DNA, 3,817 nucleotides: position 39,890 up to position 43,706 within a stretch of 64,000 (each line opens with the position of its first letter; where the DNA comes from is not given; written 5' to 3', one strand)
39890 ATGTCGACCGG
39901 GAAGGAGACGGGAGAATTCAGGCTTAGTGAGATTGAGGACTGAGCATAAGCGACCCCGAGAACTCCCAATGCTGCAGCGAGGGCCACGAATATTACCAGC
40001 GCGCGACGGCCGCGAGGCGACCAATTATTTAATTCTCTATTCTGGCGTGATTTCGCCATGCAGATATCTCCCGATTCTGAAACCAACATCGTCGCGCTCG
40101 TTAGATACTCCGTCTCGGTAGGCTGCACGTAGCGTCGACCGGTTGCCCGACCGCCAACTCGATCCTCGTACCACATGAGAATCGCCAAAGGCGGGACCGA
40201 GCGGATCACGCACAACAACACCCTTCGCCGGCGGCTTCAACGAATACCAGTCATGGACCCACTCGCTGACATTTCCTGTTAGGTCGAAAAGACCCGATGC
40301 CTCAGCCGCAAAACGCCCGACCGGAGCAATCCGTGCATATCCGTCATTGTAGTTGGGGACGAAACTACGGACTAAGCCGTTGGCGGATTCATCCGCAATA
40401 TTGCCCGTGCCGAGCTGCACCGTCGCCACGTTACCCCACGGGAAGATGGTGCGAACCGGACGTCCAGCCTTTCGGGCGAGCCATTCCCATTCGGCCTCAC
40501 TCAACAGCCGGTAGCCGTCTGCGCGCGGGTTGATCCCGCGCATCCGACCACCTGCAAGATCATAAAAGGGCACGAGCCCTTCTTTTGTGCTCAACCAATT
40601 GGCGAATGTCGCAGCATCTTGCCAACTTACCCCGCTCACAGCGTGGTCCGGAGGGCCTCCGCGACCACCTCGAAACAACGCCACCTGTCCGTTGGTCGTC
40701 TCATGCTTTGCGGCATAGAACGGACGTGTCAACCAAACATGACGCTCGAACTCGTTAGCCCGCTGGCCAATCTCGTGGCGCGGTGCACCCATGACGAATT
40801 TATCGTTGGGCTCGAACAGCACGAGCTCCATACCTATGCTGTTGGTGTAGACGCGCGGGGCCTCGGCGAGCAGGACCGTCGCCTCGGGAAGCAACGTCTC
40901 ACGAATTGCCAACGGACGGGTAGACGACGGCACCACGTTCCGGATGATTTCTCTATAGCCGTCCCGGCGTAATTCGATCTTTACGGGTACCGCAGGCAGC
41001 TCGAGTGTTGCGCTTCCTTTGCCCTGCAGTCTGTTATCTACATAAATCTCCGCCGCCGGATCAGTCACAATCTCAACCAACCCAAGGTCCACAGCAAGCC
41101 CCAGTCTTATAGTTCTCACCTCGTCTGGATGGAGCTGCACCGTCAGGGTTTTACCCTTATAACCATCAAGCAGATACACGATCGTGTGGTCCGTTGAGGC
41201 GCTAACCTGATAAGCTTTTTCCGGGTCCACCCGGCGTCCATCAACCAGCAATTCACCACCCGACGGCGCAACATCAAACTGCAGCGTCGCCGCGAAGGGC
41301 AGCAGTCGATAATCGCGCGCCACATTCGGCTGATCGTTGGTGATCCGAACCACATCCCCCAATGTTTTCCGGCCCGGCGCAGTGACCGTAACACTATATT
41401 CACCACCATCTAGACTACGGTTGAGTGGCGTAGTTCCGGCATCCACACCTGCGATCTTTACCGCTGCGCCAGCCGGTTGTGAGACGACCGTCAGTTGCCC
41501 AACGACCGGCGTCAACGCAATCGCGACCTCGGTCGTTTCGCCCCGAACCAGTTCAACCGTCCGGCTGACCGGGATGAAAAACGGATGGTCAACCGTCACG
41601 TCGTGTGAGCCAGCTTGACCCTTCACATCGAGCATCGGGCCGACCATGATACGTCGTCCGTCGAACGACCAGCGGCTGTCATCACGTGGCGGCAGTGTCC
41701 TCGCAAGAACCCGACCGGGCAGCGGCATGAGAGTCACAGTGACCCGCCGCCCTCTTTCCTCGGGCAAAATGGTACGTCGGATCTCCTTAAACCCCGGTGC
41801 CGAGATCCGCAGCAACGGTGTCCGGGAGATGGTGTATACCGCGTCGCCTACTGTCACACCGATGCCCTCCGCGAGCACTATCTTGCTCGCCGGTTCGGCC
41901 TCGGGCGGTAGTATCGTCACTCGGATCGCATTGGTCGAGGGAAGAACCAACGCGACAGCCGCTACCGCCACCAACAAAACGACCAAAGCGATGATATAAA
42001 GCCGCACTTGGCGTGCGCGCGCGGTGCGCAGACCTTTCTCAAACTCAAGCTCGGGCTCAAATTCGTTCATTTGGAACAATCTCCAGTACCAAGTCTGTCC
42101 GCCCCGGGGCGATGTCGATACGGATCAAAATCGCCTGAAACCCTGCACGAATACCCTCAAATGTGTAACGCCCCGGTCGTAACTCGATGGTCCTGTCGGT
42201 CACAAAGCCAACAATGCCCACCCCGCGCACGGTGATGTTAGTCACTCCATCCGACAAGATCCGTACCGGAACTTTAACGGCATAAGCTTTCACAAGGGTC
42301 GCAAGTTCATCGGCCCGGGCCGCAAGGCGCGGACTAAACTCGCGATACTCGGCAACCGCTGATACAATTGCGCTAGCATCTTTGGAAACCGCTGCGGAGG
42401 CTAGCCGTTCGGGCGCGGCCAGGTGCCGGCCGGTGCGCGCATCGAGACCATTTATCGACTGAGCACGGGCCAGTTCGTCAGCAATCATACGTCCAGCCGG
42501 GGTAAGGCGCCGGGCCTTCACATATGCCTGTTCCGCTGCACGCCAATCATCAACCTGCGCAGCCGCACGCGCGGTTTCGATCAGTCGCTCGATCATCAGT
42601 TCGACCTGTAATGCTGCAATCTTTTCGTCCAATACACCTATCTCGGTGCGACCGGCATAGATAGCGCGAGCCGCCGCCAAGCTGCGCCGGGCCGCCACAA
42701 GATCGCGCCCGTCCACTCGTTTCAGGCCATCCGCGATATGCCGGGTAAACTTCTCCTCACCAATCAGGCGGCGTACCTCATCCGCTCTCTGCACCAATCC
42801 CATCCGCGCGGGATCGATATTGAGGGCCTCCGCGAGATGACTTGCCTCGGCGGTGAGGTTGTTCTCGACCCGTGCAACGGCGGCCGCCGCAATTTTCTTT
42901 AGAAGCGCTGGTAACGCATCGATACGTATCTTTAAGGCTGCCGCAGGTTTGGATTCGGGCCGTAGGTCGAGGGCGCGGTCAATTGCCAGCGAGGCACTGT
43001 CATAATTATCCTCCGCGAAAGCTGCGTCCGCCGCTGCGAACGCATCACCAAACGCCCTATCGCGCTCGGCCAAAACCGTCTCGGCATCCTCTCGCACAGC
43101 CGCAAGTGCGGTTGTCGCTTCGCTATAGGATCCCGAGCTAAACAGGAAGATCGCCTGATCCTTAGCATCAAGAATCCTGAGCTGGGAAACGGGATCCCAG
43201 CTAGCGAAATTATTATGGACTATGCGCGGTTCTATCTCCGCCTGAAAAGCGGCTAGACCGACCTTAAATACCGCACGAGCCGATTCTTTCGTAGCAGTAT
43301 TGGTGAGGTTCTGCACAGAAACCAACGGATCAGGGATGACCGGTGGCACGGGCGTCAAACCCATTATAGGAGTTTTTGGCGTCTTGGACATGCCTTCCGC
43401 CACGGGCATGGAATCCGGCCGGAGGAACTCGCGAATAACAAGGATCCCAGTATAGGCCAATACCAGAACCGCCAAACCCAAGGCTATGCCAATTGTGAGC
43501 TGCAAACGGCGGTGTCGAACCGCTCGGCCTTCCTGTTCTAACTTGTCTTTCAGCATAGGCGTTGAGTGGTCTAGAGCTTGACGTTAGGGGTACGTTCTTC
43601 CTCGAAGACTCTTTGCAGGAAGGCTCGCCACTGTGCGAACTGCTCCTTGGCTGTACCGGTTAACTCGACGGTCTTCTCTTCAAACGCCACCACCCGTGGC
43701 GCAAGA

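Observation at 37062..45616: Candidate undescribed PMF-driven envelope system: MotA/ExbB channel, two ExbD-anchored vWA proteins, a PEGA/FGE-sulfatase protein, and TPR, lipoprotein and secreted partners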

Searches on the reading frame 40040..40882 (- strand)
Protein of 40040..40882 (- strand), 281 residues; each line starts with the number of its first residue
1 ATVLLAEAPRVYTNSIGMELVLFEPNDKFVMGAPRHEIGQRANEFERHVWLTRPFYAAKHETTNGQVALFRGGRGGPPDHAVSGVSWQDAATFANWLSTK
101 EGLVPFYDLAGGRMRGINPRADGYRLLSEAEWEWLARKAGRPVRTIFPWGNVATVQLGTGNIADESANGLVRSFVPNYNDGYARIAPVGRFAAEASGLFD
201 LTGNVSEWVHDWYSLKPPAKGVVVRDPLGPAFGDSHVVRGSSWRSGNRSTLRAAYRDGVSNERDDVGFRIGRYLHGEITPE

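Call 89: search_solved_structures(query=window:40040-40882:-, max_evalue=0.01, show_alignments=2)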
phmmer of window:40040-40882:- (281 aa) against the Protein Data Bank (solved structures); distinct sequences matched with E-value up to 0.01: 21.
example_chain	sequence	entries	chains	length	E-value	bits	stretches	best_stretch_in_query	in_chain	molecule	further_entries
5aoh_A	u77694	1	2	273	8.9e-12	48.2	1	79-218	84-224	Spore coat protein CotH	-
6s07_A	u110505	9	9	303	1.3e-11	47.6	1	123-244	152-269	Formylglycine-generating enzyme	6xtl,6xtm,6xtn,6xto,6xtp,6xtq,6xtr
5nxl_A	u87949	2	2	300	1.3e-11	47.6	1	123-244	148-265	Non-specific serine/threonine protein kinase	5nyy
2aft_X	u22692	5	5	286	2.7e-11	46.6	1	123-252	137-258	Sulfatase modifying factor 1 | Sulfatase-modifying factor 1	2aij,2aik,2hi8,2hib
31dc_A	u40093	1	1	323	3.8e-11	46.1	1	123-252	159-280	Formylglycine-generating enzyme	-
2afy_X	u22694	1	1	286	5.4e-11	45.6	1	123-252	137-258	Sulfatase modifying factor 1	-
2aii_X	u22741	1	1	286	6.7e-11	45.3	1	123-248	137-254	Sulfatase modifying factor 1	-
1y1e_X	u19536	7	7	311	7.9e-11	45.1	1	123-248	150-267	C-alpha-formyglycine-generating enzyme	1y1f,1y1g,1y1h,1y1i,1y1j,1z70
5ssx_A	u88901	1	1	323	9.3e-11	44.8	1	123-248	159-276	Formylglycine-generating enzyme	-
8aru_A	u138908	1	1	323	1e-10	44.7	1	123-248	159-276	Formylglycine-generating enzyme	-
5ssy_A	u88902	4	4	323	1.1e-10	44.6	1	123-248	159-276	Formylglycine-generating enzyme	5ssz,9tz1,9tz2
2q17_A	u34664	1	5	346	1.7e-09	40.7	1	123-256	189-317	formylglycine generating enzyme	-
5hha_A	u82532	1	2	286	1.9e-09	40.5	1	24-273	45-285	PvdO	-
6muj_A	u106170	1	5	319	2.2e-09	40.3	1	123-256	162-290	Formylglycine-generating enzyme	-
2y3c_A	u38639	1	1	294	3e-09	39.9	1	120-270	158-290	TREPONEMA DENTICOLA VARIABLE PROTEIN 1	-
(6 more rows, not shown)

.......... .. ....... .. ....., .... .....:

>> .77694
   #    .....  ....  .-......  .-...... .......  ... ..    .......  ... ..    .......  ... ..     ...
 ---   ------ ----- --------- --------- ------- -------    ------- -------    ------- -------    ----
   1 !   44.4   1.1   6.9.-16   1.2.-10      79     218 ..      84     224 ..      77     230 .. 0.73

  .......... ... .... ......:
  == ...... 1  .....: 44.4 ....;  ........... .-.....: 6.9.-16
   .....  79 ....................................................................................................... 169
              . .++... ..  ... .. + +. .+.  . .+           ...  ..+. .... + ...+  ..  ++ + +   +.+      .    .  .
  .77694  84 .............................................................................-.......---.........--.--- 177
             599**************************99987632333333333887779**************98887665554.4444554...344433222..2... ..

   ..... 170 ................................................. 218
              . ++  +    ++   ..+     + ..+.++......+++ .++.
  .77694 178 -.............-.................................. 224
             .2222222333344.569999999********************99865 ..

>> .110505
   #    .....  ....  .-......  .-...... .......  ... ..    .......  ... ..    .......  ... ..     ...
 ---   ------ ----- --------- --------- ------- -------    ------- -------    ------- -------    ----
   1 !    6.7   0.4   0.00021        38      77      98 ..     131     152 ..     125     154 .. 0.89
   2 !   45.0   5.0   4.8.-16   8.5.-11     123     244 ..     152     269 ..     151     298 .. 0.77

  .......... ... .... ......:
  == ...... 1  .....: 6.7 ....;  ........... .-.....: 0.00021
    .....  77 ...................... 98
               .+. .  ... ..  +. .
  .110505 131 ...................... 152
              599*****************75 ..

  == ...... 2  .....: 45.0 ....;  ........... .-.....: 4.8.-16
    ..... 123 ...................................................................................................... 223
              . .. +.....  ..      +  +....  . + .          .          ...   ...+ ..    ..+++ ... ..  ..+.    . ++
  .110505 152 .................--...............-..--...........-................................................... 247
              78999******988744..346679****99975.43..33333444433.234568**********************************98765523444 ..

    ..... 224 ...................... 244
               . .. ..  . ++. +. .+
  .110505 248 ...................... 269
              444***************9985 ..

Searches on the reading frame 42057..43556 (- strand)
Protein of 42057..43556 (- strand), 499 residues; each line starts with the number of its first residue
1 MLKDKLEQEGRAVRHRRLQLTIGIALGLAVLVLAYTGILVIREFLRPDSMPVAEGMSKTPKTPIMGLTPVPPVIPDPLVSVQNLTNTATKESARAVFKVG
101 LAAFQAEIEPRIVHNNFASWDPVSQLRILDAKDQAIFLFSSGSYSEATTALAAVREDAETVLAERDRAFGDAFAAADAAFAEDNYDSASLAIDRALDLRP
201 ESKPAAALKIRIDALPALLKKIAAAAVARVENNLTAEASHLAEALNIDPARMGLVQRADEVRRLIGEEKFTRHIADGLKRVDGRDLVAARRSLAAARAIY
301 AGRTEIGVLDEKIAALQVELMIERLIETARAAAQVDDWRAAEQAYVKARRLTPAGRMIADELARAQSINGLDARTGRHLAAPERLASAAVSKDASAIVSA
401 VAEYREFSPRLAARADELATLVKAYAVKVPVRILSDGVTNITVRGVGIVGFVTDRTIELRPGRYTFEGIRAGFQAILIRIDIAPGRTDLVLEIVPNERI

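Call 3: search_protein_families(library=pfam, proteins=[window:42057-43556:-], max_evalue=0.1)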
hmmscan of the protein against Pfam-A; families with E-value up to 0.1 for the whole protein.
window:42057-43556:- (499 aa): 1 family
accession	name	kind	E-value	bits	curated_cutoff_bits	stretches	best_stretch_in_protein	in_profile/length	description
PF07719.23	TPR_2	-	0.0079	16.7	27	0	173-201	5-33/34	Tetratricopeptide repeat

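Call 4: search_protein_families(library=ncbifam, proteins=[window:42057-43556:-], max_evalue=0.1)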
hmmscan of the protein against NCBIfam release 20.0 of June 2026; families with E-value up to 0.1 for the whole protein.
window:42057-43556:- (499 aa): 0 families

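Call 5: search_protein_families(library=padloc, proteins=[window:42057-43556:-], max_evalue=0.1)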
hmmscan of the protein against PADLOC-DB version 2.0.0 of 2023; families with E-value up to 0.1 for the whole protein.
window:42057-43556:- (499 aa): 0 families

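Call 29: search_solved_structures(query=A2, max_evalue=1)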
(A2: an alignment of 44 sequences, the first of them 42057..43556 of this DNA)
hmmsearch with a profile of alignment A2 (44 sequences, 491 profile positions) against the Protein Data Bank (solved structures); distinct sequences matched with E-value up to 1: 74 (the best 60 are shown).
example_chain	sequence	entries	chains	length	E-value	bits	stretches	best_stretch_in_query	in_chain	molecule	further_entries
9qhb_A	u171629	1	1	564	2.4e-18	69.7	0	322-358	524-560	Engineered tetratricopeptide repeat protein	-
7obi_A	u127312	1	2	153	1.5e-13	53.8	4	322-354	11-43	CTPR-rv4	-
8bu0_A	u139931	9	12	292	7e-13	51.6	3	130-197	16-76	Consensus tetratricopeptide repeat protein | Crystal structure of an 8-repeat consensus TPR superhelix with Zinc. | Monomer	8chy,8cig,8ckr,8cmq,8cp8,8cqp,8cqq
9qhc_A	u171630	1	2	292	2.8e-12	49.6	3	130-197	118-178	Engineered tetratricopeptide repeat protein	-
1na0_A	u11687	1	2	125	2.3e-08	36.7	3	322-359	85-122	designed protein CTPR3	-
3kd7_A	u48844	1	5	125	6.1e-08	35.3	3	320-359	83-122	CTPR390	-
2wqh_A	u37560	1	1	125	1e-07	34.6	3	322-359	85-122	CTPR3Y3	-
8ump_A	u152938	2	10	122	1.9e-07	33.7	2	323-359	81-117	T33-ml35-redesigned-TPR-domain-fold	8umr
4gco_A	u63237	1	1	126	6.2e-07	32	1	315-354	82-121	Protein STI-1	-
9gzg_A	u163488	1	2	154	6.4e-07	31.9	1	322-359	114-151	Engineered CTPR protein with glutamic acids for conductivity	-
2fo7_A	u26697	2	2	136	9.7e-07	31.3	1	131-197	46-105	SYNTHETIC CONSENSUS TPR PROTEIN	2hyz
8ch0_A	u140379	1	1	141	1e-06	31.3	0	169-197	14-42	Consensus tetratricopeptide repeat protein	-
5hrz_A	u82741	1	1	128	1.3e-06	30.9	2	322-361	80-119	TPR domain protein 1na0C3_3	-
1na3_A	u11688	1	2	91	2.9e-06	29.8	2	322-359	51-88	designed protein CTPR2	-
6vfh_A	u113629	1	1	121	3.9e-06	29.3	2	322-357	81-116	T33_dn10A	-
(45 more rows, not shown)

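Call 31: search_protein_families(library=pfam, alignment_id=A2, max_evalue=0.01)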
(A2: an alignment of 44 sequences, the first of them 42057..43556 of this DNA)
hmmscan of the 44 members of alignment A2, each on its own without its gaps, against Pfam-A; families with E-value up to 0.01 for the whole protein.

A. member 1, window:42057-43556:- (499 aa): 1 family
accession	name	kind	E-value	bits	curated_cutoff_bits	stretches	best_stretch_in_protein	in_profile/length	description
PF07719.23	TPR_2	-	0.0079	16.7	27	0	173-201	5-33/34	Tetratricopeptide repeat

B. families by the number of members that match (of 44 scanned): 20 families
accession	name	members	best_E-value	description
PF07719.23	TPR_2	14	3.7e-09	Tetratricopeptide repeat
PF13428.12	TPR_14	10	4.4e-09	Tetratricopeptide repeat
PF00515.34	TPR_1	6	1.4e-05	Tetratricopeptide repeat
PF13414.12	TPR_11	3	1.8e-09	TPR repeat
PF13181.12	TPR_8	3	0.00025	Tetratricopeptide repeat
PF14559.12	TPR_19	2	0.00012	Tetratricopeptide repeat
PF14853.12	Fis1_TPR_C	2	0.00075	Fis1 C-terminal tetratricopeptide repeat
PF07219.19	HemY_N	2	0.0059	HemY protein N-terminus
PF13424.12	TPR_12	1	0.00019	Tetratricopeptide repeat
PF04960.20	Glutaminase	1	0.00032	Glutaminase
PF20489.3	Birna_RdRp_C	1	0.00051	Birnavirus RNA dependent RNA polymerase (VP1), C-terminal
PF13176.12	TPR_7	1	0.0014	Tetratricopeptide repeat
PF13371.12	TPR_9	1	0.0023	Tetratricopeptide repeat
PF10399.14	UCR_Fe-S_N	1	0.0027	Ubiquitinol-cytochrome C reductase Fe-S subunit TAT signal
PF21141.3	T6PP_C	1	0.0041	Trehalose-6-phosphate phosphatase, C-terminal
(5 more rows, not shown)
